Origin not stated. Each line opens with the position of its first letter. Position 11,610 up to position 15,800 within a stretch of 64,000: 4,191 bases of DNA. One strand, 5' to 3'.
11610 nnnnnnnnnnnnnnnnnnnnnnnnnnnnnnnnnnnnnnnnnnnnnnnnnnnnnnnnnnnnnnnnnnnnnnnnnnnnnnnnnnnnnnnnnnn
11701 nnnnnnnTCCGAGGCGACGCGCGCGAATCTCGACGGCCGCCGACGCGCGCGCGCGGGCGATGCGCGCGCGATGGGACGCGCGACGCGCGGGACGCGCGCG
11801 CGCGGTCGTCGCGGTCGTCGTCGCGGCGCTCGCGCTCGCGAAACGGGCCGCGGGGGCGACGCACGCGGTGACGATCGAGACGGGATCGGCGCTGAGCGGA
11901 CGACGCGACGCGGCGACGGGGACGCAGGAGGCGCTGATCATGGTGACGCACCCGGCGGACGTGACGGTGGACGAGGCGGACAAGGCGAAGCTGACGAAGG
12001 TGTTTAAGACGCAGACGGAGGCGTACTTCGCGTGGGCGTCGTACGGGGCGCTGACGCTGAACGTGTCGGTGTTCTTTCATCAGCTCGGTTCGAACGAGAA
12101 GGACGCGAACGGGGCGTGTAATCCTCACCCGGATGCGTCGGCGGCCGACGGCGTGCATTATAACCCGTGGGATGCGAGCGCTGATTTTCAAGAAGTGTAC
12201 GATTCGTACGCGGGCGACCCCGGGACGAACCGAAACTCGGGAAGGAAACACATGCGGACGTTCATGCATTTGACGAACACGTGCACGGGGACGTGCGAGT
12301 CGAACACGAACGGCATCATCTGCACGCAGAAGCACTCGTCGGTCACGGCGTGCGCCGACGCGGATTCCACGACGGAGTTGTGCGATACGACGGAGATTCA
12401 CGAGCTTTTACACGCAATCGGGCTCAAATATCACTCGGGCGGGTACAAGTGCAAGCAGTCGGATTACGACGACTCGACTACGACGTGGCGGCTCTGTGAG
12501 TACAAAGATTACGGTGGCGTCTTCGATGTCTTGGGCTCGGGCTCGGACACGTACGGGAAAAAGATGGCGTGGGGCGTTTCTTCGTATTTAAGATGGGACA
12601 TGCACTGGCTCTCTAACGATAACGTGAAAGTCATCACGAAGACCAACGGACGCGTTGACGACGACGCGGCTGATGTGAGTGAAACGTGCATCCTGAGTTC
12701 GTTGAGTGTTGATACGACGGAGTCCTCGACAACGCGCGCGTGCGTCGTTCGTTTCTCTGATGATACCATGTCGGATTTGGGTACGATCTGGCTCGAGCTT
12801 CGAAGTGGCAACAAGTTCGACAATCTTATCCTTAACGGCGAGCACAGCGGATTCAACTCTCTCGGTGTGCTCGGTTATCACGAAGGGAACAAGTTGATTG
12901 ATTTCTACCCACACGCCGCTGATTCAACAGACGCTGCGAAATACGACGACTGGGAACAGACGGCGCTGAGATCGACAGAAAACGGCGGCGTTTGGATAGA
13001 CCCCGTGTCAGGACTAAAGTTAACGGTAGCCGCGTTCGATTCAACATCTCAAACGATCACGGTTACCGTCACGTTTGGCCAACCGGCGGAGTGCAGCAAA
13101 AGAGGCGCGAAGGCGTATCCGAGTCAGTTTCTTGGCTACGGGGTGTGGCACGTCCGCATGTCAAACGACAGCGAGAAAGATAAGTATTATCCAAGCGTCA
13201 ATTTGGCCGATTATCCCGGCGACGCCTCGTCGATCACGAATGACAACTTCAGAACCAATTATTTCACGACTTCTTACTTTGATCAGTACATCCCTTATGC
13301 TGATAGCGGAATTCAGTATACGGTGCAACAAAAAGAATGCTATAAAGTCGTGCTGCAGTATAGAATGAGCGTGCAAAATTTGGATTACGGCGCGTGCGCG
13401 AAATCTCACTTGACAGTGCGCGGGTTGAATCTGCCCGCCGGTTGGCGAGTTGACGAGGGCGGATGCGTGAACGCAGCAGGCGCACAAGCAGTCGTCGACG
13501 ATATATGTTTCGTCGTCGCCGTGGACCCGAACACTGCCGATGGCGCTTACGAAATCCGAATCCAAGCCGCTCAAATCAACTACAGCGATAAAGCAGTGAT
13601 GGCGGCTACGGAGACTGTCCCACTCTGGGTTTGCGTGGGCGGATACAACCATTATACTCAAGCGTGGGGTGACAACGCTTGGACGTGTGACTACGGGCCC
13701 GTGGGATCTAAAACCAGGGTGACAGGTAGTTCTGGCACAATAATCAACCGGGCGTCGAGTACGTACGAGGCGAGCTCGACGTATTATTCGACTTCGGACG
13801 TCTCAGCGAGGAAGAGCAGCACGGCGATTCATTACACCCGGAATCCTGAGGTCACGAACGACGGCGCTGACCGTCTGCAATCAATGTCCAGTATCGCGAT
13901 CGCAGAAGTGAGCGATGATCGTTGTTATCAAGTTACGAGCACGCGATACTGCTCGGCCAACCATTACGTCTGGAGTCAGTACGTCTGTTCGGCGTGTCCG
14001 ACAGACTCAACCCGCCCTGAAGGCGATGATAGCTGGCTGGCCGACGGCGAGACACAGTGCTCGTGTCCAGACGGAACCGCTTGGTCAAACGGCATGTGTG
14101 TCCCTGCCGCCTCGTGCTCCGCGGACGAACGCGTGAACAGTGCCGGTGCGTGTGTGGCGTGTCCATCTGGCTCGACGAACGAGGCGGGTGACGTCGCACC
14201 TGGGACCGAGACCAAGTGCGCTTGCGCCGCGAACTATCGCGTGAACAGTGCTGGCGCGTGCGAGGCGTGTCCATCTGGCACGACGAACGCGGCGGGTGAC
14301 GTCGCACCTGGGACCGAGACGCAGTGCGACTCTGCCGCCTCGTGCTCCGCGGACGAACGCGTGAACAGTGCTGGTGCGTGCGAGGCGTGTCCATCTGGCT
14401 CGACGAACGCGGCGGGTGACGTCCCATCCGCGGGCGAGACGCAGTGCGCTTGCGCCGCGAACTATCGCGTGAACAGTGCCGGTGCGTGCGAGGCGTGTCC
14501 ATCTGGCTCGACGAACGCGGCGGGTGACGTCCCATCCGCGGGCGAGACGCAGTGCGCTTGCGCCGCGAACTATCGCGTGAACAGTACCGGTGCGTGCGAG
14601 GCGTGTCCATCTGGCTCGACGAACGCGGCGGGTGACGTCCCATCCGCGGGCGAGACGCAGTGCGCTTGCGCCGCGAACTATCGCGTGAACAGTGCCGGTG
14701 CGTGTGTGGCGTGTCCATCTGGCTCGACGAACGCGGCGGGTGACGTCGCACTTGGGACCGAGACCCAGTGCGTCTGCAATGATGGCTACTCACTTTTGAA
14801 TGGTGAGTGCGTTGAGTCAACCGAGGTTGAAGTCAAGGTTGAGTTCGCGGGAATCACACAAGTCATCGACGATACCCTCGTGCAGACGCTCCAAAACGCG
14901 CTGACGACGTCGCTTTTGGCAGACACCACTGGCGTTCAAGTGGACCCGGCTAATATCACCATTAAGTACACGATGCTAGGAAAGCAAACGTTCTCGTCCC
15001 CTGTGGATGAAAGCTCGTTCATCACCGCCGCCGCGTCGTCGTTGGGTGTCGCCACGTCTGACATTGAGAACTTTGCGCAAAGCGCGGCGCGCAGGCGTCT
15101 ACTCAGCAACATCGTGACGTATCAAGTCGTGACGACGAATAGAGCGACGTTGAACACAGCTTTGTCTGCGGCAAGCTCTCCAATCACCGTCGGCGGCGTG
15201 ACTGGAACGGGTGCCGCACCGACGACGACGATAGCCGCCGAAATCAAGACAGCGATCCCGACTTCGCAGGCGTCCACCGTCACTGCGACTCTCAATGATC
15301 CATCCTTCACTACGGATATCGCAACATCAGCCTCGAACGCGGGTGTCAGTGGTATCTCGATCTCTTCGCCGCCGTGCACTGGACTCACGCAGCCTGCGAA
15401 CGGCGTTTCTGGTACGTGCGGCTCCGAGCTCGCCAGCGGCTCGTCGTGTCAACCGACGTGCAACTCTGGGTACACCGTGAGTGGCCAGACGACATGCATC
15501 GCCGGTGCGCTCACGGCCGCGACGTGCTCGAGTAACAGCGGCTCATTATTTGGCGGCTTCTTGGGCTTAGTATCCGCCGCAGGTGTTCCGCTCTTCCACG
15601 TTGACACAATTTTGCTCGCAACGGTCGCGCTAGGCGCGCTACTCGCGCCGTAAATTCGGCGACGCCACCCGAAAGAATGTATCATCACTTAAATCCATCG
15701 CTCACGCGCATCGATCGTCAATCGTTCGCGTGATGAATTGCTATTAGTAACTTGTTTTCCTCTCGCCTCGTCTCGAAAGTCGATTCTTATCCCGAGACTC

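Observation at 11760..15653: Novel architecture: signal peptide, HExxH metalloprotease-like domain, six near-identical 36-aa Cys-rich repeats, sushi-like module and a C-terminal anchor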

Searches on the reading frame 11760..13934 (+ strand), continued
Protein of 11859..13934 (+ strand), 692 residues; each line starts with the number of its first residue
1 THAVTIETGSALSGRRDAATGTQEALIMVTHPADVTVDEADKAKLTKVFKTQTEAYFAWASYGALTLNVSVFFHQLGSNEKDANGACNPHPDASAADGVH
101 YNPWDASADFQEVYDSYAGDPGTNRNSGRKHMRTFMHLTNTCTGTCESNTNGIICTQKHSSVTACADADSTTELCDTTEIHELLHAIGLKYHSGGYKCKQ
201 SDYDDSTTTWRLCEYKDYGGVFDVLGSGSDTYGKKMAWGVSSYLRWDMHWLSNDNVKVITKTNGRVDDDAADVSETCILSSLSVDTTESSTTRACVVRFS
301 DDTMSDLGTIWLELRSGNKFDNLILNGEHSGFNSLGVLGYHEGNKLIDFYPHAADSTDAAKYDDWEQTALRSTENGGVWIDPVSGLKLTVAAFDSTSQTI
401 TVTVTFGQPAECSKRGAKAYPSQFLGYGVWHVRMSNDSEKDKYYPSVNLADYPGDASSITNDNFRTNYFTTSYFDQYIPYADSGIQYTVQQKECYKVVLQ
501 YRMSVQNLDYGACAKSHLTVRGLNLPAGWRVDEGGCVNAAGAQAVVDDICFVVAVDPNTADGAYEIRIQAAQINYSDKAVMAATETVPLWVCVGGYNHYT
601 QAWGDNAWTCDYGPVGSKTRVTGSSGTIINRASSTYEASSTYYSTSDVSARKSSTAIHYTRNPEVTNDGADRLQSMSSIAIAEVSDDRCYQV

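Call 88: find_encoding_contigs(protein=P0128, flank=5000, max_places=2)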
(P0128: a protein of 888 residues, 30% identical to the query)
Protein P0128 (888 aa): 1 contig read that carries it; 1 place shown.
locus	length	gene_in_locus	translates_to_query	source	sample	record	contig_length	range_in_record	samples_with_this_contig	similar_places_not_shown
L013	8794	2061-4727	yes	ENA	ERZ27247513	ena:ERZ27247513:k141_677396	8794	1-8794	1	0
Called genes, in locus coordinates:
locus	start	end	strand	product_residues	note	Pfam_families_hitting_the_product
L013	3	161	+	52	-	?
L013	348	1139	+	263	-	PF07730:HisKA_3, PF02518:HATPase_c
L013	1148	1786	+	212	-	PF00072:Response_reg, PF00196:GerE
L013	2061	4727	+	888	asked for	PF05548:Peptidase_M11 (weak), PF10633:NPCBM_assoc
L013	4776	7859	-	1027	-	-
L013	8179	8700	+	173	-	PF04314:LpqE-like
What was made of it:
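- Tried and rejected: The only bacterial links are remote M11 proteins in two-component-system neighbourhoods (call 88).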

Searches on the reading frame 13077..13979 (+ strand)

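Call 9: search_protein_families(library=pfam, proteins=[window:13077-13979:+], max_evalue=10)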
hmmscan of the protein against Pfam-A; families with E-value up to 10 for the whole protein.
window:13077-13979:+ (301 aa): 1 family
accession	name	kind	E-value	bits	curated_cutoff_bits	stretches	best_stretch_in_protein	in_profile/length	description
PF16266.10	DUF4919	-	1.4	9.2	29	1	29-86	5-61/186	Domain of unknown function (DUF4919)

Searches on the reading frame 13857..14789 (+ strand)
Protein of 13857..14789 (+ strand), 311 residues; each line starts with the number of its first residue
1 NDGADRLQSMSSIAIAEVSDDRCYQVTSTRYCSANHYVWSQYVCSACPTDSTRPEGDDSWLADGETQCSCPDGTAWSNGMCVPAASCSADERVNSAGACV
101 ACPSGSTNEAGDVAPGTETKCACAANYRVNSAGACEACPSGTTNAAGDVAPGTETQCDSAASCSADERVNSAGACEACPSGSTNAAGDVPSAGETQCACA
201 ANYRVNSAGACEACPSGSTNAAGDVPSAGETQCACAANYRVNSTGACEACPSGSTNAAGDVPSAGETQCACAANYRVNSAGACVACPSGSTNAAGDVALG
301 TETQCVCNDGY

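Call 9: search_protein_families(library=pfam, proteins=[window:13857-14789:+], max_evalue=10)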
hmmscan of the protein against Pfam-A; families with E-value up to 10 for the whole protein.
window:13857-14789:+ (311 aa): 6 families
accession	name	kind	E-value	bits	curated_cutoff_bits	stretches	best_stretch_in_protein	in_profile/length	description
PF01106.22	NifU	-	0.0012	19.4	27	0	240-255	31-46/67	NifU-like domain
PF23091.2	TNFR_ELAPOR1_6th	-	0.008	16.5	33.2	5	31-54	16-38/41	ELAPOR1-like, TNF receptor-like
PF25387.1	ADGRF3_N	-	0.0098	16.7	31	1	63-101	9-46/60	ADGRF3-like, N-terminal domain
PF01826.23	TIL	-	0.023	15.3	24.5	1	44-87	10-55/55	Trypsin Inhibitor like cysteine rich domain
PF16058.10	Mucin-like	-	2.6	8.9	28.7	1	209-269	17-74/94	Mucin-like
PF15997.11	DUF4772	-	3.8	8.7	27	0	108-134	17-44/112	Domain of unknown function (DUF4772)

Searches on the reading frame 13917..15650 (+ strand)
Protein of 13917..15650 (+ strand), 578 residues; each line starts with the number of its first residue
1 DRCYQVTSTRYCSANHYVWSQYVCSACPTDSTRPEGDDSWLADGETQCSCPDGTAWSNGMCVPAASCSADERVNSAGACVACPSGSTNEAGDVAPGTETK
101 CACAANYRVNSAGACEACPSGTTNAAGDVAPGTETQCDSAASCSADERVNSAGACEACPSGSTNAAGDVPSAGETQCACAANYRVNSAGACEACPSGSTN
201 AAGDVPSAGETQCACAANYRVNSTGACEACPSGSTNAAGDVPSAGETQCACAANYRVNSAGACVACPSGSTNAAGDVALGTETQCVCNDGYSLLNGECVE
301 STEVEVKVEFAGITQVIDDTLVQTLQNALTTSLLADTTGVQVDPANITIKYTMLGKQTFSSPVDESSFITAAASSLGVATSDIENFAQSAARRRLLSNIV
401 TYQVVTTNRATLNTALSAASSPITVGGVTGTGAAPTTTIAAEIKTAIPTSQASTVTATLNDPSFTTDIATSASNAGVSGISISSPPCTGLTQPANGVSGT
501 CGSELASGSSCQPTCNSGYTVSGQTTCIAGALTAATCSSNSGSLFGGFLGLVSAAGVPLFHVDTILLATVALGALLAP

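Call 55: predict_structure(alignment_id=A3)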
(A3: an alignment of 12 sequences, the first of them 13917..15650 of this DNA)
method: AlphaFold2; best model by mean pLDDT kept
length: 578 residues; sequences in the alignment: 12
mean_pLDDT: 64.5   pTM: 0.39
mean pLDDT of the five models: 64.5, 60.9, 57.8, 56.3, 53.5
residues with pLDDT >= 90: 0; 70-90: 268; 50-70: 183; < 50: 127
segments of 3 or more residues with pLDDT < 50: 1-10, 37-46, 389-395, 484-578
pLDDT, mean of each block of 10 residues (from residue 1): 38 59 63 51 50 59 64 71 69 64 72 67 59 56 70 74 66 71 79 79 70 79 79 72 71 71 70 59 66 66 74 80 83 59 74 86 83 88 68 57 87 86 87 82 72 67 75 80 43 31 32 44 39 40 31 28 36 37
secondary structure, 60 per line:
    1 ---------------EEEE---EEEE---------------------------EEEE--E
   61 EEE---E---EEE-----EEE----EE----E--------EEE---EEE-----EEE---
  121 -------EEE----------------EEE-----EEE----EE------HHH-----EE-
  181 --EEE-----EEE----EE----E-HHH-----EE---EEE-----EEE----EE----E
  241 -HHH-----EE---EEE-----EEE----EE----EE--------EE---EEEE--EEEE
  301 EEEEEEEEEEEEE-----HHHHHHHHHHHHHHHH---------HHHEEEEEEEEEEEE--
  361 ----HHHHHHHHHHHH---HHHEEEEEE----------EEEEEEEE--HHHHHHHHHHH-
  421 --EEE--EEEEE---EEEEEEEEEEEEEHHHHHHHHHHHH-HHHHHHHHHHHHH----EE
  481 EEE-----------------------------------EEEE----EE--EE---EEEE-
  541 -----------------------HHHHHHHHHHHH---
elements in order: E16-19 E23-26 E54-57 E60-63 E71-73 E79-81 E101-103 E107-109 E115-117 E128-130 E147-149 E155-157 E183-185 E191-193 E219-221 E227-229 E255-257 E263-265 E291-294 E297-313 H319-334 E347-358 H365-376 E383-388 E399-406 H409-419 E423-425 E428-432 E436-448 H449-460 H462-474 E479-483 E519-522 E536-539 H564-575
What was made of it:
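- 14106..14771 (+): Six tandem 36-40-aa Cys-rich (CXXC) units, 4 Cys each, two subtypes. This is the copy-number-variable stalk. AF2 models them as small beta-hairpin modules with pLDDT 60-80 (call 55).
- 14805..15365 (+): Tandem ferredoxin-like alpha/beta domain (aa 1016-1202). It is Thr/Ala/Ser-rich and lies between the stalk and the membrane-proximal module. AF2 pLDDT 80-88 (call 55).
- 15375..15527 (+): CCP/sushi-like 51-aa module with 6 Cys and Leu in place of the CCP Trp. AF2 is not confident here, pLDDT 31-44 (call 55).
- On Sushi/CCP (PF00084): AF2 pLDDT is 31-44 (call 55).
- Closest known: CCP/sushi domains. Different: AF2 is not confident there (call 55).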

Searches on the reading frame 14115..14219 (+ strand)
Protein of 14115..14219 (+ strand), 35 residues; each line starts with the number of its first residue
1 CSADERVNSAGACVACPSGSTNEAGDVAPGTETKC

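Call 74: search_solved_structures(query=A5, max_evalue=10, show_alignments=2)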
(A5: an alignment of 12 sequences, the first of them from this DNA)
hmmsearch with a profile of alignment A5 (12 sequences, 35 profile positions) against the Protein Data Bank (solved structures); distinct sequences matched with E-value up to 10: 10.
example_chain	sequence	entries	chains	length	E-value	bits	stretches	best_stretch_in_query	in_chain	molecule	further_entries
6n4y_A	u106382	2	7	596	0.23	15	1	1-20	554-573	Metabotropic glutamate receptor 5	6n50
6n51_B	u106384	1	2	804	0.33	14.4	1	1-20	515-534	Metabotropic glutamate receptor 5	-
8x0e_A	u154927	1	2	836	0.35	14.4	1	1-20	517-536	Metabotropic glutamate receptor 5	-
8x0c_A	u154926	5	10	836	0.35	14.4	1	1-20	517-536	Metabotropic glutamate receptor 5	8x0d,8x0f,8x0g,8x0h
9wqk_X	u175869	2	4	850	0.36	14.3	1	1-20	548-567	Metabotropic glutamate receptor 5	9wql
6n52_A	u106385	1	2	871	0.36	14.3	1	1-20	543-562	Metabotropic glutamate receptor 5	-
7fd8_A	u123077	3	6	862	0.36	14.3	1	1-20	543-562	Metabotropic glutamate receptor 5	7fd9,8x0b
8t6j_B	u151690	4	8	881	0.36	14.3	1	1-20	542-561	Metabotropic glutamate receptor 5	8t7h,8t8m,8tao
6n4x_A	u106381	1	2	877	0.36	14.3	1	1-20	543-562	Metabotropic glutamate receptor 5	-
22jx_A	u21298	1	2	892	0.37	14.3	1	1-20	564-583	Metabotropic glutamate receptor 5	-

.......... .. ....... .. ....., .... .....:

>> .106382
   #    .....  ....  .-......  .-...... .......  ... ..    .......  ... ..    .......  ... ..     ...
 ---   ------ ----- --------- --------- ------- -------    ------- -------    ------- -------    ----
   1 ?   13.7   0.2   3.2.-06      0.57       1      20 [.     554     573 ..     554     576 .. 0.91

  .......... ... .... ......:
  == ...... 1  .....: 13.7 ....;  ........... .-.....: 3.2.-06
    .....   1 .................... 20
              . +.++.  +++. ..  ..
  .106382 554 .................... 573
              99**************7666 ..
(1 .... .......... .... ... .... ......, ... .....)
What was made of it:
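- On TNFR / Ephrin_rec_like Cys-rich repeats: The PDB profile's best hit is the mGluR5 Cys-rich domain at E 0.23 (call 74).
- Tried and rejected: The Cys-rich repeat profile against the PDB gave only a non-significant mGluR5 match (call 74).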

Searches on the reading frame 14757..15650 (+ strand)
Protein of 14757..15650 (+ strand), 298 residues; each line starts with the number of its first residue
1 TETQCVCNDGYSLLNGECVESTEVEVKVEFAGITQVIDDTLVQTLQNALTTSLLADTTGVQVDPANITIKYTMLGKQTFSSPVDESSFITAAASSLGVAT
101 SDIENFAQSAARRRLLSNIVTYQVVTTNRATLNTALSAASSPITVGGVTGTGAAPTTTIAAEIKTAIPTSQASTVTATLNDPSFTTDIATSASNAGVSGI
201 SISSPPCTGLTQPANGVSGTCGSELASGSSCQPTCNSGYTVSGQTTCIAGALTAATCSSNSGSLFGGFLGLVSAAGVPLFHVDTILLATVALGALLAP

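Call 9: search_protein_families(library=pfam, proteins=[window:14757-15650:+], max_evalue=10)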
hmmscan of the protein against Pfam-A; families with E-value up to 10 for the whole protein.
window:14757-15650:+ (298 aa): 7 families
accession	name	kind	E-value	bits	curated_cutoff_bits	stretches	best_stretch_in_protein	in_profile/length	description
PF12662.13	cEGF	-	0.012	15.9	26.6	2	4-18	3-19/24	Complement Clr-like EGF-like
PF05396.16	Phage_T7_Capsid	-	0.24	12.2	27.1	1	21-117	36-132/188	Phage T7 capsid assembly protein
PF01826.23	TIL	-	0.35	11.5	24.5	1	3-22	33-53/55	Trypsin Inhibitor like cysteine rich domain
PF00084.26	Sushi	-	3.4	8.6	20.7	1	207-248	1-39/56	Sushi repeat (SCR repeat)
PF12946.13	EGF_MSP1_1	-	5.6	7.5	27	1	4-19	22-37/37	MSP1 EGF domain 1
PF06247.17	Plasmod_Pvs28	-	5.8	7.5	26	1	4-18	25-40/41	Pvs28 EGF domain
PF13948.11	DUF4215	-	9.9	7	27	1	227-248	13-33/47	Domain of unknown function (DUF4215)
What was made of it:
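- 15375..15527 (+): Pfam Sushi is not significant (call 9).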

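Call 87: find_homologous_proteins(query=window:14805-15650:+, max_evalue=0.001)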
Query window:14805-15650:+ (282 aa): 18 proteins with E <= 0.001 among 8000 candidates.
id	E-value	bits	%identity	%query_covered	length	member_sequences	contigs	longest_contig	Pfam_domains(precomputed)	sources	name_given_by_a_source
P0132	7.9e-163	558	99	100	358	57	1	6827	-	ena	-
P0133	2.0e-126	439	81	99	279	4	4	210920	-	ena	-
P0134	1.0e-61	227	51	85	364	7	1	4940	-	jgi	jgi:hypothetical protein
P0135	1.3e-45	174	65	20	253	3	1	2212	-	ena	-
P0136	2.6e-28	117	98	23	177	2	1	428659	-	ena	-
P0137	1.7e-22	98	58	21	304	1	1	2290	PF14312.13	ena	-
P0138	1.6e-18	85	61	19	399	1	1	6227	PF14312.13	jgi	-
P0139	2.4e-18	85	64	20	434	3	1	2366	PF03382.21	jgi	-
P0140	2.7e-18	85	67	18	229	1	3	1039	-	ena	-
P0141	8.7e-18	83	64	20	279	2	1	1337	-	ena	-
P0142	9.2e-18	83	61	18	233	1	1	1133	-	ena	-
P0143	1.3e-10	59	71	18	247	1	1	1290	PF14312.13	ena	-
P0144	1.2e-8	53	63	19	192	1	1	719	-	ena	-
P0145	1.3e-8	53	67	18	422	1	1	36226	PF14312.13,PF17954.8,PF08309.18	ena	-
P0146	4.5e-8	51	69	18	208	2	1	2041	PF14312.13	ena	-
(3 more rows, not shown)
